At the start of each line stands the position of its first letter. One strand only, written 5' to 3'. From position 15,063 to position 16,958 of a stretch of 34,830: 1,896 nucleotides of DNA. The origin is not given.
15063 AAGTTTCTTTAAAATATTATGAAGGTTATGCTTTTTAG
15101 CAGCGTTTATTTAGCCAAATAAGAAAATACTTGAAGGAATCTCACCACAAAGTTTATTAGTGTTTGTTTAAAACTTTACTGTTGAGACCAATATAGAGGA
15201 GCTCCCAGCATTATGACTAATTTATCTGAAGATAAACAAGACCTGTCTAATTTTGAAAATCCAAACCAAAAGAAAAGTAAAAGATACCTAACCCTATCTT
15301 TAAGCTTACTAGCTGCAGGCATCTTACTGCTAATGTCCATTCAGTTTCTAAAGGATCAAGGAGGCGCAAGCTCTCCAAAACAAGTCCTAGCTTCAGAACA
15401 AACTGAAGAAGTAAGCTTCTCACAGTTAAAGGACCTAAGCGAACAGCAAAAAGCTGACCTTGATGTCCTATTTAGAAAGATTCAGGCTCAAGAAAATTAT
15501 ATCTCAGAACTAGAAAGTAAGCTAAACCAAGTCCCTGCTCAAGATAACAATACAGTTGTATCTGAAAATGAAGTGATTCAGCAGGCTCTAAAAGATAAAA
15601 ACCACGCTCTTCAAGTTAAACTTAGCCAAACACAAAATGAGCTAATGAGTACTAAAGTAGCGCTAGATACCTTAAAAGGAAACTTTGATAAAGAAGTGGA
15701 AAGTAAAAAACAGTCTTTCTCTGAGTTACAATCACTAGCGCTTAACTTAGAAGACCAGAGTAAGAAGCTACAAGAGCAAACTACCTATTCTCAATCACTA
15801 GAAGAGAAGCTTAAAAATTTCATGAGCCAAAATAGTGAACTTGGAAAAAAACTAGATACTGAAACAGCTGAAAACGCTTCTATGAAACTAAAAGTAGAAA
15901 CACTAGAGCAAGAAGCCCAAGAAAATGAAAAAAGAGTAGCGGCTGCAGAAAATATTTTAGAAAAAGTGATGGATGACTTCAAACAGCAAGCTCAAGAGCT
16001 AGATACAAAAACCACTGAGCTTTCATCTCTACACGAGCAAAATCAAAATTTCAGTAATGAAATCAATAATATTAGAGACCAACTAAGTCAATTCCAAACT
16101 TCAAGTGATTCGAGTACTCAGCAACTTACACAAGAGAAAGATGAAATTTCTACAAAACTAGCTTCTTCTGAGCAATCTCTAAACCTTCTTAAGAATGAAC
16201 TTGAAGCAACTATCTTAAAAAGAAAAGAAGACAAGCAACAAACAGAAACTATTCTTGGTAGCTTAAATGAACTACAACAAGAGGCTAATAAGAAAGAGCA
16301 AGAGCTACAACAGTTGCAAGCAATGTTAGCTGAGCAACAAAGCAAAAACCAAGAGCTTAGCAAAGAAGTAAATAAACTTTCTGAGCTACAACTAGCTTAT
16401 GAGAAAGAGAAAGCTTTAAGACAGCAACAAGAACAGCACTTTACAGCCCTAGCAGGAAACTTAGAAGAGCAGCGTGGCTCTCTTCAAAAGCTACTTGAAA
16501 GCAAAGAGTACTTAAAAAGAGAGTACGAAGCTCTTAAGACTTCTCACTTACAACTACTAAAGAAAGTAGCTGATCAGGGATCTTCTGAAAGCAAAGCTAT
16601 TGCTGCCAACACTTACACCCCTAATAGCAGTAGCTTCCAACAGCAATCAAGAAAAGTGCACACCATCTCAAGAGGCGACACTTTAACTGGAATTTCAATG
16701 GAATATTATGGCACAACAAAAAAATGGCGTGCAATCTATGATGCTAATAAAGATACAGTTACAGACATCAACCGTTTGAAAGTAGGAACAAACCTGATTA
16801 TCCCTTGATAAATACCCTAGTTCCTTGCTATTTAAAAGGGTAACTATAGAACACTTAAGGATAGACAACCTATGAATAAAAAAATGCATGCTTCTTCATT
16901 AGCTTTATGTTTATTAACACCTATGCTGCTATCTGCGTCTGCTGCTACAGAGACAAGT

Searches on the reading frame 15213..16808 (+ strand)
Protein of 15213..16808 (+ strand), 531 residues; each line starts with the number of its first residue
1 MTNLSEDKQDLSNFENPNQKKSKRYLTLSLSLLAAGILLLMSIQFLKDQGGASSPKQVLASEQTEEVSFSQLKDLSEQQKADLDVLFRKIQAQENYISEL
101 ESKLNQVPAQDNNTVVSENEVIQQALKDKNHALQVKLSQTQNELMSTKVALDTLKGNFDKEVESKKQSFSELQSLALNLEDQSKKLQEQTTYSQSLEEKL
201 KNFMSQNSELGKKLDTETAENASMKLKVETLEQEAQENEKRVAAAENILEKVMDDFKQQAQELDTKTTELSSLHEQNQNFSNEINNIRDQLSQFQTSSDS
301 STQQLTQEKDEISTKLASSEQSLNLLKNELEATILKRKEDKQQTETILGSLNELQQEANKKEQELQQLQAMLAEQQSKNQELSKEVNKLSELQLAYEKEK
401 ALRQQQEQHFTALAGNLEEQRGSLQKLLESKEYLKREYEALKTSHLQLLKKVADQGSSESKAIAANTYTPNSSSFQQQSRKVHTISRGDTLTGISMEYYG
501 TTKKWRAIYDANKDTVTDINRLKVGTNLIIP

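Call 59: search_protein_families(library=pfam, proteins=[window:15213-16808:+], max_evalue=0.001)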
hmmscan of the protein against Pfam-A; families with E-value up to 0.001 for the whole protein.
window:15213-16808:+ (531 aa): 1 family
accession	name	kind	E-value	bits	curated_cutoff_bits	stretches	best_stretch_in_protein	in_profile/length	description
PF01476.26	LysM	-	0.00014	22.2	20.9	1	483-531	1-43/43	LysM domain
